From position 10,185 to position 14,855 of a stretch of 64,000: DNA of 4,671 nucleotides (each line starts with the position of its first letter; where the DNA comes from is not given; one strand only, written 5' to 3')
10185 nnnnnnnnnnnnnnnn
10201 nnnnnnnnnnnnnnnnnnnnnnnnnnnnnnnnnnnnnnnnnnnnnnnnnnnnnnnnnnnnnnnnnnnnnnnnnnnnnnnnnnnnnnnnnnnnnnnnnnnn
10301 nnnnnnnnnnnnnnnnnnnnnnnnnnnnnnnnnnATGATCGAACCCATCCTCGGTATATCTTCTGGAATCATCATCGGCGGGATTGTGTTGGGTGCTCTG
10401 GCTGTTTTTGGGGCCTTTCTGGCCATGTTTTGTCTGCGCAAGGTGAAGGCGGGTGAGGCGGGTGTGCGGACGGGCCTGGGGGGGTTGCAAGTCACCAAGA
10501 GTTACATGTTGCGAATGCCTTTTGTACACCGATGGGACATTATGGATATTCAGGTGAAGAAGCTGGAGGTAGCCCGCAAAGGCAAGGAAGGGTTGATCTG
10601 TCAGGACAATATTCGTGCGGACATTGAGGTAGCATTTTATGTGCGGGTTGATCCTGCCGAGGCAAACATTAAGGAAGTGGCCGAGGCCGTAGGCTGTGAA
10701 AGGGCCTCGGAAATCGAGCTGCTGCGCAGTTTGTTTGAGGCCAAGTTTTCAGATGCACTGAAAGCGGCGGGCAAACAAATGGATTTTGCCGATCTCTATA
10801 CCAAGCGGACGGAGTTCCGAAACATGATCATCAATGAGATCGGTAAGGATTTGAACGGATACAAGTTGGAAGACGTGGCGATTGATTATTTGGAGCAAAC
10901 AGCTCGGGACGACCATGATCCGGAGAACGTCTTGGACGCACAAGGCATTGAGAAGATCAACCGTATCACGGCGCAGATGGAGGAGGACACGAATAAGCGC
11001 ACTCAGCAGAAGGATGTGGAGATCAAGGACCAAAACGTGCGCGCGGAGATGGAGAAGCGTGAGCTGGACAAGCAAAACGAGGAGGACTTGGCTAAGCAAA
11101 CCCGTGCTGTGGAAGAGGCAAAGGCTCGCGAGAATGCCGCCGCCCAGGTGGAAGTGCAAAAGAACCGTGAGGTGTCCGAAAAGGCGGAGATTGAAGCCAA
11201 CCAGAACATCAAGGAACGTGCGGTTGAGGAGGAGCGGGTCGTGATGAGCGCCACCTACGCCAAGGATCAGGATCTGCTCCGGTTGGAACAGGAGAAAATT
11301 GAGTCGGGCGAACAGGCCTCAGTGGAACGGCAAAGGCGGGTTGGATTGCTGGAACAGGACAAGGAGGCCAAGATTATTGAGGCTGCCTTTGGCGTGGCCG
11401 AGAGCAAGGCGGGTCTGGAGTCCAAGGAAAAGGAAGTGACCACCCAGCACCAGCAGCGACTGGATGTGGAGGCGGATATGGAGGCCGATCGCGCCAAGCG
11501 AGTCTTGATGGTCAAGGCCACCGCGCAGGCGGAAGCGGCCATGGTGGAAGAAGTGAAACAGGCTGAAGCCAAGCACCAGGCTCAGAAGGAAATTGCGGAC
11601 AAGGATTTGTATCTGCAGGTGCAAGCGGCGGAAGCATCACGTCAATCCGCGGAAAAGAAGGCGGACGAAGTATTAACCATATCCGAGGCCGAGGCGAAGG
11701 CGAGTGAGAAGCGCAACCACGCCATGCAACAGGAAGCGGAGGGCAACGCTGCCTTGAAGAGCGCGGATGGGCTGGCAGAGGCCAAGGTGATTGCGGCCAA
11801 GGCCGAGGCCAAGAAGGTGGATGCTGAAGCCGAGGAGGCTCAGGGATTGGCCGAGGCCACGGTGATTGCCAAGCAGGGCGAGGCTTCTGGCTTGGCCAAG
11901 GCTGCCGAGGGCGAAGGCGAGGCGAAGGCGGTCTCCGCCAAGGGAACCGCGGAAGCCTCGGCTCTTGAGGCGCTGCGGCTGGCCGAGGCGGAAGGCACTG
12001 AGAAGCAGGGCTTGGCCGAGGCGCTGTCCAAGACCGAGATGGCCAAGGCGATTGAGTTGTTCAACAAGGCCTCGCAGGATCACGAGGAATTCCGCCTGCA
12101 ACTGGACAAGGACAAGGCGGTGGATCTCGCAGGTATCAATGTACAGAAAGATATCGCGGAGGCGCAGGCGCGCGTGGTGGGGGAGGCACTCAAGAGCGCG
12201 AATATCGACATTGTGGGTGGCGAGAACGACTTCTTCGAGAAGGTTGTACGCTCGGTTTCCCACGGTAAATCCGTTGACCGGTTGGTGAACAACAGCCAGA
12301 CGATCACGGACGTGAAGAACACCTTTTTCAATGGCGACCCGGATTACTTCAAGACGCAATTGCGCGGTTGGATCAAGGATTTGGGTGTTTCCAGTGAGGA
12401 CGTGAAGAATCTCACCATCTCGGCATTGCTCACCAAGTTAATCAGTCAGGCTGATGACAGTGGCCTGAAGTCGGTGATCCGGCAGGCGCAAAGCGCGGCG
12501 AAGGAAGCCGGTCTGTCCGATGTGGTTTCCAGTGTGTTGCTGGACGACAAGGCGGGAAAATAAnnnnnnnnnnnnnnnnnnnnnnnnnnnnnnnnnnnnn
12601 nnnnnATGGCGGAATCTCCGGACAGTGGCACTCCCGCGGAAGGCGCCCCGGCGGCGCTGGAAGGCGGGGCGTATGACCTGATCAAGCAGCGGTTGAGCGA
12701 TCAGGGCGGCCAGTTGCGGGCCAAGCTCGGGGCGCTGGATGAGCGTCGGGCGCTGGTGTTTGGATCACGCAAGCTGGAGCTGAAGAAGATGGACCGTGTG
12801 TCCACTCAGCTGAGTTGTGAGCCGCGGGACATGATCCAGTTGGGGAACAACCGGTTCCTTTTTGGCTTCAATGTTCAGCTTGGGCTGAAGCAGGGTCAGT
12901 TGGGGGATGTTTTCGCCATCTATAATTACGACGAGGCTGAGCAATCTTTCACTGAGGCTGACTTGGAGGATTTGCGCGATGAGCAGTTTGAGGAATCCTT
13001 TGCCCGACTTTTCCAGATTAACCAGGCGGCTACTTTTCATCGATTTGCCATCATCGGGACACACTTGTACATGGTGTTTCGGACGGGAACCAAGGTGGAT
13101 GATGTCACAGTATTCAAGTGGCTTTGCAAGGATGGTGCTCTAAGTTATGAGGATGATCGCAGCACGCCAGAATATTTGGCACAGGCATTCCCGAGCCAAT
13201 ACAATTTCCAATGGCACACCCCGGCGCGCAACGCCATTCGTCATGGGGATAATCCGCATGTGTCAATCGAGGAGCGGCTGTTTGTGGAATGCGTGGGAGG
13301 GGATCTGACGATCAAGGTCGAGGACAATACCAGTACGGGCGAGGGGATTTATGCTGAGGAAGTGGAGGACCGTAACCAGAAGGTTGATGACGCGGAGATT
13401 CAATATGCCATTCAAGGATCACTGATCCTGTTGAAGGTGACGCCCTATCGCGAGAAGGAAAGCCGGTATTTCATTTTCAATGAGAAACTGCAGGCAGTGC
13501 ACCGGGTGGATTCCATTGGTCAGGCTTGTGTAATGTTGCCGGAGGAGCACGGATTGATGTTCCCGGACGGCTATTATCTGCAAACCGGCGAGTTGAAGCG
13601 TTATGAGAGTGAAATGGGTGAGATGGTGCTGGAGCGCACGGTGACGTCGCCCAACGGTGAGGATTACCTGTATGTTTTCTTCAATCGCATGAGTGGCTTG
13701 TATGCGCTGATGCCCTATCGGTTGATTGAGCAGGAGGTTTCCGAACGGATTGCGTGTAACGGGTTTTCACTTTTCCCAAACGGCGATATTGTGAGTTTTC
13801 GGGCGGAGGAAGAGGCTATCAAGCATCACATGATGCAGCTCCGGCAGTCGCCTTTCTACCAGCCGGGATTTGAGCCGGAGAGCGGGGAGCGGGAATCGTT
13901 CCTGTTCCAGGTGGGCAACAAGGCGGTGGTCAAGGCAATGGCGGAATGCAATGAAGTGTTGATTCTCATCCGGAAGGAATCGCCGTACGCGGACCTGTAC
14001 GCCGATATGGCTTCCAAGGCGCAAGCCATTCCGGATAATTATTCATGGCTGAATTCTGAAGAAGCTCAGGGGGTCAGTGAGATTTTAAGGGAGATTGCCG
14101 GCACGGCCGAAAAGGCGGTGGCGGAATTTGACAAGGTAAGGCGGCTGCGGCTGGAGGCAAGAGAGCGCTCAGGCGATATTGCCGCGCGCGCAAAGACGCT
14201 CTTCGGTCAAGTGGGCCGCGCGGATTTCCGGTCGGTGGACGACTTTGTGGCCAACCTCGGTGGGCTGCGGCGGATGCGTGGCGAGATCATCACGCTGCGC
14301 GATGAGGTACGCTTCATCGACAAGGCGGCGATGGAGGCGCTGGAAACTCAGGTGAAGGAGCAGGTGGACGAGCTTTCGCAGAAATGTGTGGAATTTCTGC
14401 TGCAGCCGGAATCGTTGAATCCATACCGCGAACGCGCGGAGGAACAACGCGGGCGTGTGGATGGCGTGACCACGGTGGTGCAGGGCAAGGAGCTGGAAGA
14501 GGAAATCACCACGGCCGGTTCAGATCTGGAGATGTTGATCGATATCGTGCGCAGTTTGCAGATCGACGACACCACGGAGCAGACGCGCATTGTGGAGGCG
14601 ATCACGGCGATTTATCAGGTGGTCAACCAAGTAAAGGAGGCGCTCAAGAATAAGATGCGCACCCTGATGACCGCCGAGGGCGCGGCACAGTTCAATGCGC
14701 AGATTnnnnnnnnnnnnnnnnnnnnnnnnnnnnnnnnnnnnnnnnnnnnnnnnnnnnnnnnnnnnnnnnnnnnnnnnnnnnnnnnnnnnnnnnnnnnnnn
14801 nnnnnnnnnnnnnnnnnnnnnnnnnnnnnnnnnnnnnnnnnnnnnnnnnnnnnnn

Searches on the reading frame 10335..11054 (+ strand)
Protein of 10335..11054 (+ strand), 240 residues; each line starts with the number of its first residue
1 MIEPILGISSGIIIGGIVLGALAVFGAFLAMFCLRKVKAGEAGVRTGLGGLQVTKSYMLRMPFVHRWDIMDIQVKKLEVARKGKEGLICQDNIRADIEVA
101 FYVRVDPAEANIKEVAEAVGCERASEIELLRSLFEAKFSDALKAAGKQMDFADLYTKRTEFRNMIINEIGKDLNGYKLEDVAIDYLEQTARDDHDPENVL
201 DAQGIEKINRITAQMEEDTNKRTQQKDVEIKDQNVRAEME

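Call 35: search_protein_families(library=pfam, proteins=[window:10335-11054:+], max_evalue=10)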
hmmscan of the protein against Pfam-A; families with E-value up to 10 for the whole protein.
seq(240 aa): 1 family
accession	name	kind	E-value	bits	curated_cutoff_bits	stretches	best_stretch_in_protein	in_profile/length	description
PF01145.31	Band_7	-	2.2e-14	54.3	23.6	1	36-183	2-142/176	SPFH domain / Band 7 family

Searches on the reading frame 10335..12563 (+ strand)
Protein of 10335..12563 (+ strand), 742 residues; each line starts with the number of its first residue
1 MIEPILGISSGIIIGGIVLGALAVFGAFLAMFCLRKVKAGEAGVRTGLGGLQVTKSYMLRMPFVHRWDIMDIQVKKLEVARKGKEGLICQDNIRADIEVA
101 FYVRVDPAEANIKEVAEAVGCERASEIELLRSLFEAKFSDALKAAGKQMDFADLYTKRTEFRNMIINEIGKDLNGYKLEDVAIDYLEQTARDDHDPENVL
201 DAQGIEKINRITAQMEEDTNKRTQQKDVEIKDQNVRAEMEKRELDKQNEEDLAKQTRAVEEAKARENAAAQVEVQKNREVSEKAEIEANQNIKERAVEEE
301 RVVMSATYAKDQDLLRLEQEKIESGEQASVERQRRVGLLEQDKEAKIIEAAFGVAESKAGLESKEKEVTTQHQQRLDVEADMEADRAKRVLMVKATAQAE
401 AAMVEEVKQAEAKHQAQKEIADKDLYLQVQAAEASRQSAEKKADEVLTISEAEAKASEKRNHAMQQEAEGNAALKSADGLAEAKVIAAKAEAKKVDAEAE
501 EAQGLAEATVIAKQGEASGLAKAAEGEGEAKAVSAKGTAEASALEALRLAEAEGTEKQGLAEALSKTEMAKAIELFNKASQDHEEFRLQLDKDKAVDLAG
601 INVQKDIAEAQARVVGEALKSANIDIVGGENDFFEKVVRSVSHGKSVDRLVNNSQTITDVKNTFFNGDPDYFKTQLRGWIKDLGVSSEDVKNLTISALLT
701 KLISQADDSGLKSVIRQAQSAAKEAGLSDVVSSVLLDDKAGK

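Call 17: search_protein_families(library=pfam, proteins=[window:10335-12563:+], max_evalue=0.001)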
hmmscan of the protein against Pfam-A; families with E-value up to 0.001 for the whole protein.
window:10335-12563:+ (742 aa): 0 families

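Call 26: search_solved_structures(query=window:10335-12563:+, max_evalue=0.1)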
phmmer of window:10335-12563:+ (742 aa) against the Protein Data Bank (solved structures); distinct sequences matched with E-value up to 0.1: 0.

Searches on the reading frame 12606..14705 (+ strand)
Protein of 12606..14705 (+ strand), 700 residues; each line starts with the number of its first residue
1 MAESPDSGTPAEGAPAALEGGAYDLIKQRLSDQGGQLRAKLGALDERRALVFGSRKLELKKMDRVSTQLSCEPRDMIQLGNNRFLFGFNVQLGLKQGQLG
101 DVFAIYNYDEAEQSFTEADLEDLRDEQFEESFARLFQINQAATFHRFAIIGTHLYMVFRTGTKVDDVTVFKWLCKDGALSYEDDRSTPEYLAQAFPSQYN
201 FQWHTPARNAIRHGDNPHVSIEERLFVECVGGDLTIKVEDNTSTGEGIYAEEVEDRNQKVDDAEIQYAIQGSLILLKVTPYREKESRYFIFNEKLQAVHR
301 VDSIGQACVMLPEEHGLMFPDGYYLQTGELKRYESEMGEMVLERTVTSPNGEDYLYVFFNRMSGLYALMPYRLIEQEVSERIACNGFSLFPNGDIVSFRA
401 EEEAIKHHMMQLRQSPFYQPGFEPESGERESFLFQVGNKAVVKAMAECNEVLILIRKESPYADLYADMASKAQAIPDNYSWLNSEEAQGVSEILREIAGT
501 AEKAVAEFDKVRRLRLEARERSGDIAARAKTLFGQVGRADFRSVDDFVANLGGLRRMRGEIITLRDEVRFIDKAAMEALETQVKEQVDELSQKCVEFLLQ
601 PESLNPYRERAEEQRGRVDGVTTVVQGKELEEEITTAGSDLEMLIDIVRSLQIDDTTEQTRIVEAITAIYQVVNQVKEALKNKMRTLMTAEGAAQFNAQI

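Call 56: search_dna_similar(query=window:12606-14705:+, collection=plasmids, mode=protein, max_rows=15)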
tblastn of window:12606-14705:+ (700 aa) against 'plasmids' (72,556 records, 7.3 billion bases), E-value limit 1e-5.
Records with a match: 13; places in all: 13; records where one place covers at least 80% of the query: 13.
Best place of each record, by identity: <60% 13.
By first word of the organism name: Streptomyces 3; Deinococcus 2; Proteus 2; Hymenobacter 1; Nonomuraea 1; Pseudomonas 1; Vibrio 1; Halomonas 1; Photobacterium 1.
By predicted mobility (MOB-suite, as given by PLSDB): non-mobilizable 10; mobilizable 3.
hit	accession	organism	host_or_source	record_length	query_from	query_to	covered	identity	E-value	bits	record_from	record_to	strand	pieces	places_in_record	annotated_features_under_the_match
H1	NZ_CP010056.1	Hymenobacter sp. DG25B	single cell,soil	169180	23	700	97%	42.8%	2e-179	575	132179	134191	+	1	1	DNA repair ATPase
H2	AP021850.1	Deinococcus grandis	-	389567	23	700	97%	34.9%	2e-115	390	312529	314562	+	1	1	hypothetical protein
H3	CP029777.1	Deinococcus actinosclerus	mixed culture,wastewater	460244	23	700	97%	34.6%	3e-118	398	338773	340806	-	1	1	DNA repair protein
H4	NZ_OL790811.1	Proteus mirabilis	-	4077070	23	699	97%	34.4%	1e-126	422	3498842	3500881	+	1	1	none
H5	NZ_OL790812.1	Proteus mirabilis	-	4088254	23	699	97%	34.4%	1e-126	422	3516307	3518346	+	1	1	none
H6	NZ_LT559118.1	Nonomuraea gerenzanensis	-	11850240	23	692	96%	34.5%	7e-120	402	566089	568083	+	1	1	none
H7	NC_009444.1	Pseudomonas fluorescens SBW25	-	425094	23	699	97%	33.8%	7e-125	417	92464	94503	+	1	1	DNA repair ATPase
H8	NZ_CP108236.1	Streptomyces sp. NBC_00080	-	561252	23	699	97%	33.0%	5e-108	368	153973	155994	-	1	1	DNA repair ATPase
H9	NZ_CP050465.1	Vibrio campbellii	single cell,seawater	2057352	23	699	97%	32.6%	2e-111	378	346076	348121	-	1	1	none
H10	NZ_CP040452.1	Halomonas sp. PA16-9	-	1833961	23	685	95%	32.8%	4e-112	380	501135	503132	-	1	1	none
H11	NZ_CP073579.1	Photobacterium sp. GJ3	-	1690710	23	699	97%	31.3%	2e-105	360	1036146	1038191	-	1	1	record has no annotation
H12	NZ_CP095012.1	Streptomyces sp. 2P-4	cell culture,mudflats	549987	23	699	97%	28.6%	2e-75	273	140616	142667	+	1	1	DNA repair ATPase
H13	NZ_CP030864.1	Streptomyces globosus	cell culture,environment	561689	23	699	97%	28.6%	3e-75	272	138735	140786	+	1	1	DNA repair ATPase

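Call 57: get_annotated_region(hit=H1, flank=9000)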
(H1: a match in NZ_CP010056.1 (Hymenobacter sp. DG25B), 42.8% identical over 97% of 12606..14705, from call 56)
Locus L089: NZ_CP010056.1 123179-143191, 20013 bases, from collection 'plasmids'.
description: Hymenobacter sp. DG25B plasmid unnamed, complete sequence
organism: Hymenobacter sp. DG25B (NCBI taxid 1385664)
taxonomy: Bacteria; Bacteroidota; Cytophagia; Cytophagales; Hymenobacteraceae; Hymenobacter; Hymenobacter sp. DG25B
host: -; source: single cell,soil; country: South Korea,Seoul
typing (MOB-suite, as given by PLSDB): non-mobilizable
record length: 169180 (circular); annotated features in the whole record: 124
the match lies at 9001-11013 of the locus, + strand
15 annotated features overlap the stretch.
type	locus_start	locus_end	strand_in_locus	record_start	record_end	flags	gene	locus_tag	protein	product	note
CDS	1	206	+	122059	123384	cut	-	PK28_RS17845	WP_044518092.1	sugar porter family MFS transporter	GO:0008643 - carbohydrate transport [Evidence IEA]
CDS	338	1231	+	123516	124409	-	-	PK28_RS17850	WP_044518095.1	carbohydrate kinase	GO:0005975 - carbohydrate metabolic process [Evidence IEA]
CDS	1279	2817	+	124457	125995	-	-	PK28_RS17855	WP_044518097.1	glycoside hydrolase family 32 protein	-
CDS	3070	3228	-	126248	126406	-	-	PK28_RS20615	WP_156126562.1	hypothetical protein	-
CDS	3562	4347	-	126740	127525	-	-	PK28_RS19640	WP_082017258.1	LexA family transcriptional regulator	-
CDS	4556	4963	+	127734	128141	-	-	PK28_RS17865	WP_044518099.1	molecular chaperone Tir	-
CDS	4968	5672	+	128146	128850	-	-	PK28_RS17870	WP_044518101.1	PspA/IM30 family protein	-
CDS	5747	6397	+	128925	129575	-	-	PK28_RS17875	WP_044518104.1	DUF1449 family protein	-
CDS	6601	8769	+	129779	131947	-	-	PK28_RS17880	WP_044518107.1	hypothetical protein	-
CDS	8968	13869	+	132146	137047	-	-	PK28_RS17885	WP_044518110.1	DNA repair ATPase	-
CDS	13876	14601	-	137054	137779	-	-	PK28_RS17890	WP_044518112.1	LytTR family DNA-binding domain-containing protein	-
CDS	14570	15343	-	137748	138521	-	-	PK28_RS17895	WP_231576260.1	histidine kinase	GO:0000160 - phosphorelay signal transduction system [Evidence IEA]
CDS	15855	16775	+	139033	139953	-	-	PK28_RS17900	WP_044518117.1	ABC transporter ATP-binding protein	-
CDS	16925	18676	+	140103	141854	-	-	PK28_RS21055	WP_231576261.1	hypothetical protein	-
CDS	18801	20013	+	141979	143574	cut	-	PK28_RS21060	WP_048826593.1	M1 family aminopeptidase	-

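Call 58: get_annotated_region(hit=H7, flank=9000)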
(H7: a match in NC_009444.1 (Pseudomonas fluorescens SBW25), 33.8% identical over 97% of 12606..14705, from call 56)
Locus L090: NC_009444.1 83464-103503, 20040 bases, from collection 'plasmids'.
description: Pseudomonas fluorescens SBW25 plasmid pQBR103, complete sequence
organism: Pseudomonas fluorescens SBW25 (NCBI taxid 216595)
taxonomy: Bacteria; Pseudomonadota; Gammaproteobacteria; Pseudomonadales; Pseudomonadaceae; Pseudomonas; Pseudomonas fluorescens; Pseudomonas fluorescens SBW25
host: -; source: -; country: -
typing (MOB-suite, as given by PLSDB): non-mobilizable; replicon rep_cluster_1081; mating-pair formation MPF_I
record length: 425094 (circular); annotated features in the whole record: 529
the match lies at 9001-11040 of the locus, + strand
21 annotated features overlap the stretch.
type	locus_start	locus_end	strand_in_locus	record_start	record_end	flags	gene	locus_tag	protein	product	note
CDS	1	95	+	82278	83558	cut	-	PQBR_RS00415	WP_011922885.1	site-specific DNA-methyltransferase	GO:0006306 - DNA methylation [Evidence IEA]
CDS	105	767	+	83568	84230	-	-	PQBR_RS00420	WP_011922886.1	hypothetical protein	-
CDS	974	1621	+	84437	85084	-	-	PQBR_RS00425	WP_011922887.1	YjfI family protein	-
CDS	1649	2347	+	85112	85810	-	-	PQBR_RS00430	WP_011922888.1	PspA/IM30 family protein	-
CDS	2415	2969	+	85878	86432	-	-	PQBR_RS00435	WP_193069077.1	rhomboid family intramembrane serine protease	-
CDS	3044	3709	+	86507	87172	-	-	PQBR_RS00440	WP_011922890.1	DUF2491 family protein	-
CDS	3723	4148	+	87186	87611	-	-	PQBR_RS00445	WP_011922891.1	DUF350 domain-containing protein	-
CDS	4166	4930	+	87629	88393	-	-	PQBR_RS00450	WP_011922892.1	DUF1190 domain-containing protein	-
CDS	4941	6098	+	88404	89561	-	-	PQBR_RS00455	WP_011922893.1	glutathionylspermidine synthase family protein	-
CDS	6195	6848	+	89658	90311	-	-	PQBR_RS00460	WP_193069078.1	hypothetical protein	-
CDS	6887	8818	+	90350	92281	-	-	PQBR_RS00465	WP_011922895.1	SPFH domain-containing protein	-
CDS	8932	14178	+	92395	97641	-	-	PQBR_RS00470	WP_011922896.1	DNA repair ATPase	-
CDS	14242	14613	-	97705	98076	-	-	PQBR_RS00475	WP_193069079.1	histone-like nucleoid-structuring protein, MvaT/MvaU family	GO:0071824 - protein-DNA complex organization [Evidence IEA]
CDS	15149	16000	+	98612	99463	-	-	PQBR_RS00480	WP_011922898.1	hypothetical protein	-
CDS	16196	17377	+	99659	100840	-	-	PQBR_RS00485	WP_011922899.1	C2H2-type zinc finger protein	-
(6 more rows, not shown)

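Call 62: get_annotated_region(hit=H4, flank=9000)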
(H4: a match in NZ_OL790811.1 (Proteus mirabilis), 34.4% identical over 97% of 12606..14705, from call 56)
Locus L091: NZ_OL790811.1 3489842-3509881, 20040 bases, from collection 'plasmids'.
description: Proteus mirabilis strain H63 plasmid unnamed, complete sequence
organism: Proteus mirabilis (NCBI taxid 584)
taxonomy: Bacteria; Pseudomonadota; Gammaproteobacteria; Enterobacterales; Morganellaceae; Proteus; Proteus mirabilis
host: -; source: -; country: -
typing (MOB-suite, as given by PLSDB): mobilizable; relaxase MOBP
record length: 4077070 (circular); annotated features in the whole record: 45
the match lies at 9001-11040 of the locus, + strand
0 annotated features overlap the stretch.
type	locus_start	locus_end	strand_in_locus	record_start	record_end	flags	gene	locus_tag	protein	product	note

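Call 63: get_annotated_region(hit=H9, flank=9000)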
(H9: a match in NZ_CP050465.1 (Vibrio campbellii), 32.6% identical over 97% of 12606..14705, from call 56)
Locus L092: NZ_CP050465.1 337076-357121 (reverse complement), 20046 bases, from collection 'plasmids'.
description: Vibrio campbellii strain LJC015 plasmid unnamed1, complete sequence
organism: Vibrio campbellii (NCBI taxid 680)
taxonomy: Bacteria; Pseudomonadota; Gammaproteobacteria; Vibrionales; Vibrionaceae; Vibrio; Vibrio campbellii
host: -; source: single cell,seawater; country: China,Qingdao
typing (MOB-suite, as given by PLSDB): non-mobilizable
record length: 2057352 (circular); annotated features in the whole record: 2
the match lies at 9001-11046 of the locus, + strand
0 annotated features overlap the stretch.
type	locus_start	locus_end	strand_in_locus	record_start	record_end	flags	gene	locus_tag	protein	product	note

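Call 67: search_protein_families(library=pfam, proteins=[L092:3298-4083:+, L092:4141-5130:+, L092:5256-5777:-, L092:6181-6792:+, L092:13822-14526:+, L092:14542-15600:+, L092:1531-2703:+, L092:16211-16708:-, L092:16712-17260:-], max_evalue=0.001)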
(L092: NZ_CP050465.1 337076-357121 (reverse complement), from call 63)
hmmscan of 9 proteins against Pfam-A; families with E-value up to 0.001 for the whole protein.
L092:3298-4083:+ (261 aa): 0 families

L092:4141-5130:+ (329 aa): 1 family
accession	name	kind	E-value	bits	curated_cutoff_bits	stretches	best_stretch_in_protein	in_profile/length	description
PF04228.19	Zn_peptidase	-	1.6e-101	340.1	23.2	1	30-326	1-290/290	Putative neutral zinc metallopeptidase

L092:5256-5777:- (173 aa): 1 family
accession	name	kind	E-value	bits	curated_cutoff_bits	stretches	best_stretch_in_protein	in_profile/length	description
PF09831.14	DUF2058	-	3e-59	200.5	25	1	5-173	1-174/174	Uncharacterized protein conserved in bacteria (DUF2058)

L092:6181-6792:+ (203 aa): 0 families

L092:13822-14526:+ (234 aa): 2 families
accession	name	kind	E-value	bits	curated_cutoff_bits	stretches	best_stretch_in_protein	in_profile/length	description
PF13091.12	PLDc_2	-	2.3e-30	105.6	27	1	102-225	1-132/132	PLD-like domain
PF07894.18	SACK1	-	0.00097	19.2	21.4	0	173-226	218-270/274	Scaffolding anchor of CK1 domain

L092:14542-15600:+ (352 aa): 1 family
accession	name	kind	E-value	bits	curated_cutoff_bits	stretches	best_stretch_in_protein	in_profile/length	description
PF05816.16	TelA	-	2.4e-78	264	30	1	22-349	3-331/332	Toxic anion resistance protein (TelA)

L092:1531-2703:+ (390 aa): 7 families
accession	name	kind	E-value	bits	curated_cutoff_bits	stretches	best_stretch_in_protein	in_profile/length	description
PF02353.26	CMAS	-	2.6e-86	289.8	27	1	113-374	5-273/273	Mycolic acid cyclopropane synthetase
PF13649.12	Methyltransf_25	-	2.8e-12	47.6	27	1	173-267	1-97/97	Methyltransferase domain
PF08241.18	Methyltransf_11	-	1.2e-09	39.1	21.2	1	174-270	1-94/95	Methyltransferase domain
PF13489.12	Methyltransf_23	-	1.9e-08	34.6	27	1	165-297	16-142/164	Methyltransferase domain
PF08242.18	Methyltransf_12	-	4.9e-07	30.8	30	1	174-269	1-98/98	Methyltransferase domain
PF01728.25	FtsJ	-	9.1e-05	22.9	24.1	1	157-200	8-53/181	FtsJ-like methyltransferase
PF13847.12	Methyltransf_31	-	9.5e-05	22.6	27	1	168-275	2-113/145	Methyltransferase domain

L092:16211-16708:- (165 aa): 1 family
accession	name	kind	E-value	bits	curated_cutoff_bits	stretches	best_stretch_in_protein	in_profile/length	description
PF13417.12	GST_N_3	-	3.3e-07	31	22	1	19-82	8-71/75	Glutathione S-transferase, N-terminal domain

L092:16712-17260:- (182 aa): 1 family
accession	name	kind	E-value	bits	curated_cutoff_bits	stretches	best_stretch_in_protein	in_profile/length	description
PF06042.17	NTP_transf_6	-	2.8e-60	203.2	25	1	24-180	2-159/159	Nucleotidyltransferase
